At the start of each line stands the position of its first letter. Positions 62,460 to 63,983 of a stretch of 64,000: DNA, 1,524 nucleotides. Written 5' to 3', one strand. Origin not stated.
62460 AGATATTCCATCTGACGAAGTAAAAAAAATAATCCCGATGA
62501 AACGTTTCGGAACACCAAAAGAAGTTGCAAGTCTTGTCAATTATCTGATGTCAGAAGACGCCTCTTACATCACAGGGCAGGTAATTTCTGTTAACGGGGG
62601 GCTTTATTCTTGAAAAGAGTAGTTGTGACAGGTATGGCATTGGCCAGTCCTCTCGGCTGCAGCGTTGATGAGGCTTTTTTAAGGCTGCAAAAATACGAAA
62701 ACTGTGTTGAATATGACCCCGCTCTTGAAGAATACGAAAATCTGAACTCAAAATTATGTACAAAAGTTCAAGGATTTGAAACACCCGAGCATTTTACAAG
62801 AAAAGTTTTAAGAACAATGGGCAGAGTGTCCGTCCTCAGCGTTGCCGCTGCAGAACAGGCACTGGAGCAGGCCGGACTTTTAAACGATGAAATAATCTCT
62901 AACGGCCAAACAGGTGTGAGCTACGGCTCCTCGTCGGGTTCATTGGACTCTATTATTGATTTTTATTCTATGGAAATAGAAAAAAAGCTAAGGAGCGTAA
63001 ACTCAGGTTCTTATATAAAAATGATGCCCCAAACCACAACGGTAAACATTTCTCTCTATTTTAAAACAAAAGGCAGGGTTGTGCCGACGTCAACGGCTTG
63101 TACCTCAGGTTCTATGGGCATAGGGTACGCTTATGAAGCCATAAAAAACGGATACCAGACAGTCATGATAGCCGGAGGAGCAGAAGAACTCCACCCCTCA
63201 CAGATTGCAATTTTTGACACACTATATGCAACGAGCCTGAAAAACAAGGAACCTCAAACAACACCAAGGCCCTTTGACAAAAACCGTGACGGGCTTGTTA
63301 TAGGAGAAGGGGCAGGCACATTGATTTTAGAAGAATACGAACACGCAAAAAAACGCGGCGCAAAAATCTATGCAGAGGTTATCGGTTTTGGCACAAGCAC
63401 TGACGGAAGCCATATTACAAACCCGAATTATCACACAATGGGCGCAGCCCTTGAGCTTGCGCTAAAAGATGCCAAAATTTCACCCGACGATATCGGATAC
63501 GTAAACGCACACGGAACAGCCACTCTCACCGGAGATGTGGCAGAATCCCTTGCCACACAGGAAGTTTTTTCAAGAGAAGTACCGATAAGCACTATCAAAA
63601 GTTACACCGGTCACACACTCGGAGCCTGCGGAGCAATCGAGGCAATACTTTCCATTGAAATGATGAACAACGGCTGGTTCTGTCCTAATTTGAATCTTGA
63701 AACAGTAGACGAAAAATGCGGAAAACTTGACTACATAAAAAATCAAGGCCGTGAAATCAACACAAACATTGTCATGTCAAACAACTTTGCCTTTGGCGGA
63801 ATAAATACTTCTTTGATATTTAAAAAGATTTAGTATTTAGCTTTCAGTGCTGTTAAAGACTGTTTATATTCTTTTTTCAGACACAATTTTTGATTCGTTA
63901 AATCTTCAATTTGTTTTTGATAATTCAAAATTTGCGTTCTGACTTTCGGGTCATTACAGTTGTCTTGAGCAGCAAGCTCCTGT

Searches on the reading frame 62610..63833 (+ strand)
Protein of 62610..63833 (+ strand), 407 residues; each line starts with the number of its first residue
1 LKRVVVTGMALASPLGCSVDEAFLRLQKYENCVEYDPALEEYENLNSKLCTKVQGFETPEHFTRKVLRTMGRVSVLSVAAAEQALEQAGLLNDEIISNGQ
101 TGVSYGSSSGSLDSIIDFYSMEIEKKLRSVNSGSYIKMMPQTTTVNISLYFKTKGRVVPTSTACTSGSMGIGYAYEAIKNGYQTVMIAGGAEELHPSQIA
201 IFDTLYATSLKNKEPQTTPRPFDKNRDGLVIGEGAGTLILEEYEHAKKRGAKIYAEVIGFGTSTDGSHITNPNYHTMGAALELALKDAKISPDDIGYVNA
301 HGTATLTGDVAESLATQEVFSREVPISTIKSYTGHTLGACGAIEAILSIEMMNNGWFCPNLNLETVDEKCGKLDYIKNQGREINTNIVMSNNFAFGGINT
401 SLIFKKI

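Call 99: search_protein_families(library=pfam, proteins=[window:62610-63833:+], max_evalue=0.00001)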
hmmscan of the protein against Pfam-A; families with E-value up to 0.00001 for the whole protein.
window:62610-63833:+ (407 aa): 2 families
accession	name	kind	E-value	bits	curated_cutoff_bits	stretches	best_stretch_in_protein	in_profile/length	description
PF00109.32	ketoacyl-synt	-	2.3e-37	129.4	20.8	1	1-246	1-252/252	Beta-ketoacyl synthase, N-terminal domain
PF02801.28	Ketoacyl-synt_C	-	2.1e-28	99.1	20.8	1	254-364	1-119/119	Beta-ketoacyl synthase, C-terminal domain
